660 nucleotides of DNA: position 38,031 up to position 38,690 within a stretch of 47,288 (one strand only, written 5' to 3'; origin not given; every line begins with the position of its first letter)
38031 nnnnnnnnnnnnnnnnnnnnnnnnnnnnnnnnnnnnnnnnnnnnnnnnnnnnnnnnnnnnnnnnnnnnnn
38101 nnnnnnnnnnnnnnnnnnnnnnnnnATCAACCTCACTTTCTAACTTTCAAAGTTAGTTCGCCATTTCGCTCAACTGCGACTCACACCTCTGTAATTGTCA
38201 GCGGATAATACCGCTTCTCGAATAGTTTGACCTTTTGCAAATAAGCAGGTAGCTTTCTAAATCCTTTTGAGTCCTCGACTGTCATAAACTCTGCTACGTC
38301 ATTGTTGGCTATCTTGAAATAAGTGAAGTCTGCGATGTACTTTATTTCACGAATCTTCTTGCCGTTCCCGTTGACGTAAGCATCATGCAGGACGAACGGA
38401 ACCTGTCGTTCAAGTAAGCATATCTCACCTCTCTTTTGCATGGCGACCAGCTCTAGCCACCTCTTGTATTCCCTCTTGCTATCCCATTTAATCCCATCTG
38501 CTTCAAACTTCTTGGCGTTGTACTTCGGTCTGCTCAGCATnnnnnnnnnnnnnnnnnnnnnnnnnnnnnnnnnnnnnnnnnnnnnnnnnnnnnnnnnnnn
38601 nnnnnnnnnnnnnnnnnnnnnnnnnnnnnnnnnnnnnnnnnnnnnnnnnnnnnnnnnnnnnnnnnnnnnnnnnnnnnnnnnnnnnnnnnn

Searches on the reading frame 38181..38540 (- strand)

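Call 9: search_protein_families(library=pfam, proteins=[window:38181-38540:-], max_evalue=0.01)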
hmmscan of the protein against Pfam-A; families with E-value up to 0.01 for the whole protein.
window:38181-38540:- (119 aa): 1 family
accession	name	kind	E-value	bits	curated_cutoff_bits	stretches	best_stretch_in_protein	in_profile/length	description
PF06356.17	DUF1064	-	2.5e-18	67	24.7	1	4-116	1-106/117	Protein of unknown function (DUF1064)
